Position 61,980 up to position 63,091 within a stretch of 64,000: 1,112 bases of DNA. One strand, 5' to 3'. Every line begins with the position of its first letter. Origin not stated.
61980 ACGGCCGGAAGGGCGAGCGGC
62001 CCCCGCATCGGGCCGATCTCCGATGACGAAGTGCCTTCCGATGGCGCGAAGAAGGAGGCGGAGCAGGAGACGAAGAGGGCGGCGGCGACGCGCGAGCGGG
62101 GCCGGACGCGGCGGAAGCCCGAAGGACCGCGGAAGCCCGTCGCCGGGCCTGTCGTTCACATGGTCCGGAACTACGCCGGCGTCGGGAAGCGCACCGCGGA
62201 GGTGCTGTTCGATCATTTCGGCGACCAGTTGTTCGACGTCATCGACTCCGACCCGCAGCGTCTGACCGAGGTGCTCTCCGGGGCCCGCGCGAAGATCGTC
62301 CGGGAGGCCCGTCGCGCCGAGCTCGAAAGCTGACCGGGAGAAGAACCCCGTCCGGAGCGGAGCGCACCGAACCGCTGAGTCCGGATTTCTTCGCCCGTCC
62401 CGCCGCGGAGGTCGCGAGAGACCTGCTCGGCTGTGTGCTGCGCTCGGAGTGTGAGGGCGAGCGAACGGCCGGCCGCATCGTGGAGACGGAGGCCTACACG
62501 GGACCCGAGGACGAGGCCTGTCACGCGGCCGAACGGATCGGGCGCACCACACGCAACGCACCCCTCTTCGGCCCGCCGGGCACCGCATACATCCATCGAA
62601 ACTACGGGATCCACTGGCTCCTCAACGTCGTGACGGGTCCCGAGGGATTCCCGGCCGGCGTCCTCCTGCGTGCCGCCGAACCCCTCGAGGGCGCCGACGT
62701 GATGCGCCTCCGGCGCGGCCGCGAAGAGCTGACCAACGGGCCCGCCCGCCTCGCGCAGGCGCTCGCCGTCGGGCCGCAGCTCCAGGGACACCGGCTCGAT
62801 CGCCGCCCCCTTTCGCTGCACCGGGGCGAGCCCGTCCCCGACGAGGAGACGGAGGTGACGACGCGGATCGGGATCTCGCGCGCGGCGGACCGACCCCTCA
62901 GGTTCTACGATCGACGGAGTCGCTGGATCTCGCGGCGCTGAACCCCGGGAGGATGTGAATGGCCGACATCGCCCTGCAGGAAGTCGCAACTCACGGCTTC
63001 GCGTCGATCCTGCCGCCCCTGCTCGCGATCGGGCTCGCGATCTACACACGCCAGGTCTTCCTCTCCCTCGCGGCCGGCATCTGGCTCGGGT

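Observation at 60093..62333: Large NYN-nuclease / double LOTUS (OST-HTH) protein with in-frame 21/24-bp tandem repeats and an HhH-like tail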

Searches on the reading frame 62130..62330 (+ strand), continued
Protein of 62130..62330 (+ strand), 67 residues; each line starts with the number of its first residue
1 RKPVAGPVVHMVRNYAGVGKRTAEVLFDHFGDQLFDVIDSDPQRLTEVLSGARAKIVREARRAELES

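Call 61: list_cluster_members(proteins=[P0203, P0219, P0223, P0227, P0246, P0263, P0289, P0196, P0215, P0258])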
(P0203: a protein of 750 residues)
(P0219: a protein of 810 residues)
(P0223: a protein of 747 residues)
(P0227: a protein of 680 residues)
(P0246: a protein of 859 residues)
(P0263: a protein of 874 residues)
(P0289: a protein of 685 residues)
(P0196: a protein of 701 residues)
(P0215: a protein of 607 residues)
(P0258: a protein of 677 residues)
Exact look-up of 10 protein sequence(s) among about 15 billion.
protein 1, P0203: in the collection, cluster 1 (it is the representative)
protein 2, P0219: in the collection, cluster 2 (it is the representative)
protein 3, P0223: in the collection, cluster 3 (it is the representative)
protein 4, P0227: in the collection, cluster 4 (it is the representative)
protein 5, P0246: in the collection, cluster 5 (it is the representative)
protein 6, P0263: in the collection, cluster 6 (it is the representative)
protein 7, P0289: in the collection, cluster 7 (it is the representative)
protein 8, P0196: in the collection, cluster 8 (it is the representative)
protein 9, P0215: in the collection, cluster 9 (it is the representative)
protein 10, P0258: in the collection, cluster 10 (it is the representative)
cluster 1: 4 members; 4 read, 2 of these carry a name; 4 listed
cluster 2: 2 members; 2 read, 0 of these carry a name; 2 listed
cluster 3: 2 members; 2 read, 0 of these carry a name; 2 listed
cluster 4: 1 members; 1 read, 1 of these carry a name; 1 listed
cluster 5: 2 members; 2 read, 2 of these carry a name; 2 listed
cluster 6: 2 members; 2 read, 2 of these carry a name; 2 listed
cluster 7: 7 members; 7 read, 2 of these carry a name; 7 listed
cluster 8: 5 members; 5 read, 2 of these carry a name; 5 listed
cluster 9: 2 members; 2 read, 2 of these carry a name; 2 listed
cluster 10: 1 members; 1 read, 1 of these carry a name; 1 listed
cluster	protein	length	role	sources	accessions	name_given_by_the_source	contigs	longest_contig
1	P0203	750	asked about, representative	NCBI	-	-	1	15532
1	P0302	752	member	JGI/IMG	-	uncharacterized protein (TIGR00288 family)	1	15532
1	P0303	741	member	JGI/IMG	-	hypothetical protein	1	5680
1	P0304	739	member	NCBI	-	-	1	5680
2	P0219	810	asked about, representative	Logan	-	-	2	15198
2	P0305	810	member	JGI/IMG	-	-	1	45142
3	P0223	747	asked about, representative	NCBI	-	-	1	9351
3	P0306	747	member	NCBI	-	-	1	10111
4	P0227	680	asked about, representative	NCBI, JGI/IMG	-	uncharacterized protein (TIGR00288 family)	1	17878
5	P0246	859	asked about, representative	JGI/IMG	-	uncharacterized protein (TIGR00288 family)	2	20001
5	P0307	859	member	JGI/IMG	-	uncharacterized protein (TIGR00288 family)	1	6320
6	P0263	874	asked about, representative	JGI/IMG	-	uncharacterized protein (TIGR00288 family)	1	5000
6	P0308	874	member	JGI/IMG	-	uncharacterized protein (TIGR00288 family)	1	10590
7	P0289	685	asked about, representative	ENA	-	-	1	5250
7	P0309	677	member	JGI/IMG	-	uncharacterized protein (TIGR00288 family)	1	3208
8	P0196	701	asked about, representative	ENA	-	-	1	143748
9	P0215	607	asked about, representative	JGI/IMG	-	hypothetical protein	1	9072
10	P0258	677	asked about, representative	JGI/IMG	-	uncharacterized protein (TIGR00288 family)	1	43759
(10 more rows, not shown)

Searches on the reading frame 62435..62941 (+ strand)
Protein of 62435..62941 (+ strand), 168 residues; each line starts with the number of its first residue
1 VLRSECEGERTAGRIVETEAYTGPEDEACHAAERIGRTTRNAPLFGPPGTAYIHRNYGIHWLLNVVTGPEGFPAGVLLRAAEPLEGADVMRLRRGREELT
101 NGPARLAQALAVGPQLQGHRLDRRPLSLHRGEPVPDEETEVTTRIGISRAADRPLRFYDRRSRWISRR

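Call 4: search_protein_families(library=pfam, proteins=[window:62435-62941:+], max_evalue=1)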
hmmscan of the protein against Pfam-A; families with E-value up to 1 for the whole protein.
window:62435-62941:+ (168 aa): 2 families
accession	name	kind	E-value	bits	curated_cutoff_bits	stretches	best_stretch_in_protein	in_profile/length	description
PF02245.21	Pur_DNA_glyco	-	2.6e-53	180.5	27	1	5-161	22-179/181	Methylpurine-DNA glycosylase (MPG)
PF00144.29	Beta-lactamase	-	0.099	12.2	27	1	27-78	122-168/329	Beta-lactamase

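Call 5: search_protein_families(library=ncbifam, proteins=[window:62435-62941:+], max_evalue=1)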
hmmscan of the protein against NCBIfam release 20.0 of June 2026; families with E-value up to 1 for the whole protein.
window:62435-62941:+ (168 aa): 6 families
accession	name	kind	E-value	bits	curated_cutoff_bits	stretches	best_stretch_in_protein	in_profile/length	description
NF002003.0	PRK00802.1-3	equivalog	3.6e-50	170.2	182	1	9-167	31-193/203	DNA-3-methyladenine glycosylase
TIGR00567.1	3mg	subfamily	3e-44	150.9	116.35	1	3-166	24-192/192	DNA-3-methyladenine glycosylase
NF002002.0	PRK00802.1-2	equivalog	2e-35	122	249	1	5-167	30-195/197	DNA-3-methyladenine glycosylase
NF002001.0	PRK00802.1-1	equivalog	3.3e-31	108.4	272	1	4-167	26-201/202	DNA-3-methyladenine glycosylase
NF002004.0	PRK00802.1-4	equivalog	1.9e-23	82.9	211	1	11-157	33-167/182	DNA-3-methyladenine glycosylase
NF002005.0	PRK00802.1-5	equivalog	0.00082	19.1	229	1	11-85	39-107/230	DNA-3-methyladenine glycosylase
